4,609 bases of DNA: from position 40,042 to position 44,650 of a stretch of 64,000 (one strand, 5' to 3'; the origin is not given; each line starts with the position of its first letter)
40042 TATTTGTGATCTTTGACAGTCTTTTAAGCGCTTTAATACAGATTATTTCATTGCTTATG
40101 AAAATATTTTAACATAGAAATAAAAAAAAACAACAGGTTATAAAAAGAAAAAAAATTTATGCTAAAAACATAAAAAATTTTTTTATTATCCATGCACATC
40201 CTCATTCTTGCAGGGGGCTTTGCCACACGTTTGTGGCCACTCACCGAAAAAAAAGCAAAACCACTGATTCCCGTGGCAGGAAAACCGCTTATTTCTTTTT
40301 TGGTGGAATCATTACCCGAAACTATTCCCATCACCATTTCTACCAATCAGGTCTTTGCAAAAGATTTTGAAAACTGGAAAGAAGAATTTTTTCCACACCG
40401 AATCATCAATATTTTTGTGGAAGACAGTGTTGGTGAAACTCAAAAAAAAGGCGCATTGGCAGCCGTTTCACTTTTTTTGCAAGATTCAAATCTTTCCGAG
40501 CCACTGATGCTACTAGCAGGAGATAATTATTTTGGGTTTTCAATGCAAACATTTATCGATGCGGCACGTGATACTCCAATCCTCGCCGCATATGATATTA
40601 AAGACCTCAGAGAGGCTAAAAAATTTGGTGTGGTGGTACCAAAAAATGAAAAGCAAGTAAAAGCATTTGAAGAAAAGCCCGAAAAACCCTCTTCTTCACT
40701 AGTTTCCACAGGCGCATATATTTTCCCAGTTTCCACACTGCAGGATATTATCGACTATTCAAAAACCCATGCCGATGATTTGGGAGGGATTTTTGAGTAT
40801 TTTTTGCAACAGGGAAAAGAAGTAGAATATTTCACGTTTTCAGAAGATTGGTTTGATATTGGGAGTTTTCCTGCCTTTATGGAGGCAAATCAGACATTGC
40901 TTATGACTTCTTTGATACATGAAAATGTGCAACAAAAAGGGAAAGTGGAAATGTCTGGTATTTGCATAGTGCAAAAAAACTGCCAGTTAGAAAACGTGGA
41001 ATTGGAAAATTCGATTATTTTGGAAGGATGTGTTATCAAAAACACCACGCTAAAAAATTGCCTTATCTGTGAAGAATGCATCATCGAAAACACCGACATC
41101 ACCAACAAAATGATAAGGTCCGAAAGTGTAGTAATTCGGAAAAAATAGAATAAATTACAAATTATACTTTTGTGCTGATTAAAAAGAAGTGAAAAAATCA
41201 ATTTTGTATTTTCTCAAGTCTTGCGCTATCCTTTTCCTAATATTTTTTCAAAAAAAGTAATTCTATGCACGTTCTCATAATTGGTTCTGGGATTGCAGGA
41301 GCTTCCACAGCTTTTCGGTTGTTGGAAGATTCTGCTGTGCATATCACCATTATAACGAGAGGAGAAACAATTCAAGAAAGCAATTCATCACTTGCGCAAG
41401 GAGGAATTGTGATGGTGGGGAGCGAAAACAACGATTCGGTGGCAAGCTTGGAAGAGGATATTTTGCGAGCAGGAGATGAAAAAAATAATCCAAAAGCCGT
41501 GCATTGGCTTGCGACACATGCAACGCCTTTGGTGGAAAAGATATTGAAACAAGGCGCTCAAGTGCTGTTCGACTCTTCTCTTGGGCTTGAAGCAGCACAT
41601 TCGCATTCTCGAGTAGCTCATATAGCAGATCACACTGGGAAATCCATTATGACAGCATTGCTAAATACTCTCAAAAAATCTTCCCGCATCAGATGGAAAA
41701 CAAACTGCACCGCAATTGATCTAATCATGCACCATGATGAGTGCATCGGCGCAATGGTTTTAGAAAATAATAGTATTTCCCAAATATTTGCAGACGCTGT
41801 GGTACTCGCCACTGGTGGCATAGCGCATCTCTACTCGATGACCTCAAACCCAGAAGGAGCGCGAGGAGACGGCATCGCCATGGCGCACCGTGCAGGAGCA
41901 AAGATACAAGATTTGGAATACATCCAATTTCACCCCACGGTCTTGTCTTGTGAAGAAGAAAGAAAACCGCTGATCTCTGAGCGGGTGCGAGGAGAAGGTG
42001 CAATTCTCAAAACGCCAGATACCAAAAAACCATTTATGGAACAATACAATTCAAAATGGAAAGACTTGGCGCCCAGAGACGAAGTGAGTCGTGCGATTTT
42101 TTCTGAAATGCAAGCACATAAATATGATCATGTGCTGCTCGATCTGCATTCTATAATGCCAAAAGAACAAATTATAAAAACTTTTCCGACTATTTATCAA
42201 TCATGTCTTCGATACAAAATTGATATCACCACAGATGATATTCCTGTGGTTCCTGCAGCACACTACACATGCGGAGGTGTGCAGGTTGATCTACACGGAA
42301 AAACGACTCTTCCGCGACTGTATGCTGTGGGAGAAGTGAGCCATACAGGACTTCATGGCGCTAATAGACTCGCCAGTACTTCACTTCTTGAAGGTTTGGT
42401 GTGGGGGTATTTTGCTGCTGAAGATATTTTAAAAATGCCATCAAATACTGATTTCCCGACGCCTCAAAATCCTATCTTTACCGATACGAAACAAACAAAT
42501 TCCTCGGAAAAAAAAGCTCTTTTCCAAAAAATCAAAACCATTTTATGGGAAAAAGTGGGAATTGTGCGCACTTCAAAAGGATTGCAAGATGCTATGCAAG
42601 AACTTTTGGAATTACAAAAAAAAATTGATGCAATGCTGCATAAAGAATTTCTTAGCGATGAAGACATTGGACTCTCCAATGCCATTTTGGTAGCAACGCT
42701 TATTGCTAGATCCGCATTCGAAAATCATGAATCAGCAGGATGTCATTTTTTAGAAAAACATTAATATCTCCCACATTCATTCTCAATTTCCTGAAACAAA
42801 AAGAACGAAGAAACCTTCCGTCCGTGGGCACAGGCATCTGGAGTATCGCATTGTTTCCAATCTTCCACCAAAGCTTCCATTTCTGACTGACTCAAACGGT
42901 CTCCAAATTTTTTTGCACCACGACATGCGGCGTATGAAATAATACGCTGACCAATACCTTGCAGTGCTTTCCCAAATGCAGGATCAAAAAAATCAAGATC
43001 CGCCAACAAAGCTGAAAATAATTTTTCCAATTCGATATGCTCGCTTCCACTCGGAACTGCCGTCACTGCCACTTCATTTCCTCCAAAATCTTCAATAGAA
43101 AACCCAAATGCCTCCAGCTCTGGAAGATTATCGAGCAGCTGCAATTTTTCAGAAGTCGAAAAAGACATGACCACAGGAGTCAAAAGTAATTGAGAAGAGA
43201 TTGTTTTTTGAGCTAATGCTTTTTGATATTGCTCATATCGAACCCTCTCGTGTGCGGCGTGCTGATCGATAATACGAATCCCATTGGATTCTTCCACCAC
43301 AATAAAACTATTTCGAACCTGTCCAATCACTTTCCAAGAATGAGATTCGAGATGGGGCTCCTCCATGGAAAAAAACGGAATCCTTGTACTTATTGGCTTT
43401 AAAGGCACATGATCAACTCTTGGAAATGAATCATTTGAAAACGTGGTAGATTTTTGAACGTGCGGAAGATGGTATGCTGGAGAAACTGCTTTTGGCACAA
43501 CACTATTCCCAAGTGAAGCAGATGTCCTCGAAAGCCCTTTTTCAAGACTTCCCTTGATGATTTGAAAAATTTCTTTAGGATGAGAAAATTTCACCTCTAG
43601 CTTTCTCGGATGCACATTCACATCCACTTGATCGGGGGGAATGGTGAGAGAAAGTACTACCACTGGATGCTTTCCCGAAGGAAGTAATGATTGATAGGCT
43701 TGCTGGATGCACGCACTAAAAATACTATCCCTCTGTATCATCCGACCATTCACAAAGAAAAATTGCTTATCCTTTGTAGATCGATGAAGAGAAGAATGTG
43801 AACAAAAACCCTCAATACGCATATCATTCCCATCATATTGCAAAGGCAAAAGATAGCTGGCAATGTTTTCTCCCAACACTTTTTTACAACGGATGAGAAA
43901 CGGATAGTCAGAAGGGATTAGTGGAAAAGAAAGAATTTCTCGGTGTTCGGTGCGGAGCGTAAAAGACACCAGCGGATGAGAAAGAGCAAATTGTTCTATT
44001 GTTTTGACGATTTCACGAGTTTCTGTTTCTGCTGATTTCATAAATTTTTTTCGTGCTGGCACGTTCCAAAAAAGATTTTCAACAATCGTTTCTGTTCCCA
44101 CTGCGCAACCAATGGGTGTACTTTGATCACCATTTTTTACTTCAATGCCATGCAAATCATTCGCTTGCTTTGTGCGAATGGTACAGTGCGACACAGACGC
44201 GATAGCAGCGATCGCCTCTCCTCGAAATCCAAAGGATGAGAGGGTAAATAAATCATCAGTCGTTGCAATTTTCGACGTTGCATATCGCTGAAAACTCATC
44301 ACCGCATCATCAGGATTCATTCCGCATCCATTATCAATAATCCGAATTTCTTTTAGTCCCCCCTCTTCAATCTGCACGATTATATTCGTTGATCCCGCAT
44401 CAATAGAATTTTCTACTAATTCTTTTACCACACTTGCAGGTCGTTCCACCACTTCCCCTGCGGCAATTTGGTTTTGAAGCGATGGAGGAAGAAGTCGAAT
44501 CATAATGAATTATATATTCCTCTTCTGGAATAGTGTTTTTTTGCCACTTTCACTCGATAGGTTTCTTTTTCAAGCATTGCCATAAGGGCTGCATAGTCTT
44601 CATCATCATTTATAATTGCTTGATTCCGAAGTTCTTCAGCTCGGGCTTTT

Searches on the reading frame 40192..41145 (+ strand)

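Call 37: search_protein_families(library=pfam, proteins=[window:40192-41145:+], max_evalue=0.00001)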
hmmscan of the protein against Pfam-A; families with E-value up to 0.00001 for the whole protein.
window:40192-41145:+ (318 aa): 2 families
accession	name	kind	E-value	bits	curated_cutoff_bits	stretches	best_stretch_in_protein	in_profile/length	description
PF00483.29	NTP_transferase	-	3.9e-42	145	21.2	1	4-236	3-242/245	Nucleotidyl transferase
PF12804.13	NTP_transf_3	-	1.1e-07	32.6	27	1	4-126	2-112/160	MobA-like NTP transferase domain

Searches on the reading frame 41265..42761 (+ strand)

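Call 27: search_protein_families(library=pfam, proteins=[window:41265-42761:+], max_evalue=0.001)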
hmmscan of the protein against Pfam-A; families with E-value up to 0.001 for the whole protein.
window:41265-42761:+ (499 aa): 6 families
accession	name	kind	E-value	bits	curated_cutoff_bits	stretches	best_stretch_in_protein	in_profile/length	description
PF00890.30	FAD_binding_2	-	3.9e-76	257.3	20.4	1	2-374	1-414/414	FAD binding domain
PF01266.30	DAO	-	1e-10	42.1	27.9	1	3-121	2-103/353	FAD dependent oxidoreductase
PF07992.20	Pyr_redox_2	-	7.2e-10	39.2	26.1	1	1-187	1-111/291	Pyridine nucleotide-disulphide oxidoreductase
PF03486.20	HI0933_like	-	3.8e-09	36.8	50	1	102-358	85-219/244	HI0933-like protein Rossmann domain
PF02910.25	Succ_DH_flav_C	-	1.1e-07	32.3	20.8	1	422-497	3-84/130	Fumarate reductase flavoprotein C-term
PF13454.12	NAD_binding_9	-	0.0002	21.8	21.8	0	5-31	2-31/155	FAD-NAD(P)-binding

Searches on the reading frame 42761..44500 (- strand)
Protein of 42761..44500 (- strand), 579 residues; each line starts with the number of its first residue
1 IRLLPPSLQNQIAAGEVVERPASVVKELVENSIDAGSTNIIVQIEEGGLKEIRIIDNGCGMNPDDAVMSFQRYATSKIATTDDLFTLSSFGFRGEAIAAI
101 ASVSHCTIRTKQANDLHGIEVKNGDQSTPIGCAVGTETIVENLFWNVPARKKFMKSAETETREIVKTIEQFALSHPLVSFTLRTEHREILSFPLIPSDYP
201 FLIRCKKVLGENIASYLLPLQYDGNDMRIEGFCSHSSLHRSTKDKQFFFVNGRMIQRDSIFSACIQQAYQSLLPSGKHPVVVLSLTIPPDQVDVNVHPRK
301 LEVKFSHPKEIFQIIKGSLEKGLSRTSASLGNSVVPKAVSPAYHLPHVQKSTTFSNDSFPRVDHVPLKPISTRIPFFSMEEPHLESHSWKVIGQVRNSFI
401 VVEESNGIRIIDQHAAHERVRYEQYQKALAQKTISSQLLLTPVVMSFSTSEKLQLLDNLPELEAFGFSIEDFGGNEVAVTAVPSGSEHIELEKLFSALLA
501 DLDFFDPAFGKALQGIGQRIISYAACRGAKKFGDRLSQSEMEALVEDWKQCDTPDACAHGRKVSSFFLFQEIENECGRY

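Call 27: search_protein_families(library=pfam, proteins=[window:42761-44500:-], max_evalue=0.001)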
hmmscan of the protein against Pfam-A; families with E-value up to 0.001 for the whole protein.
window:42761-44500:- (579 aa): 4 families
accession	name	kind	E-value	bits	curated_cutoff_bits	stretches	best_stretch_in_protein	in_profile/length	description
PF01119.25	DNA_mis_repair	-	9.9e-37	125.6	26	1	206-323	2-118/119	DNA mismatch repair protein, C-terminal domain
PF08676.16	MutL_C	-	4e-32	111.3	25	1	392-536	1-142/142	MutL C terminal dimerisation domain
PF13589.12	HATPase_c_3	-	1.8e-13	51.1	25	1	22-116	4-98/137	Histidine kinase-, DNA gyrase B-, and HSP90-like ATPase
PF02518.31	HATPase_c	-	4.3e-09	37.2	26.4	1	19-79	4-64/111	Histidine kinase-, DNA gyrase B-, and HSP90-like ATPase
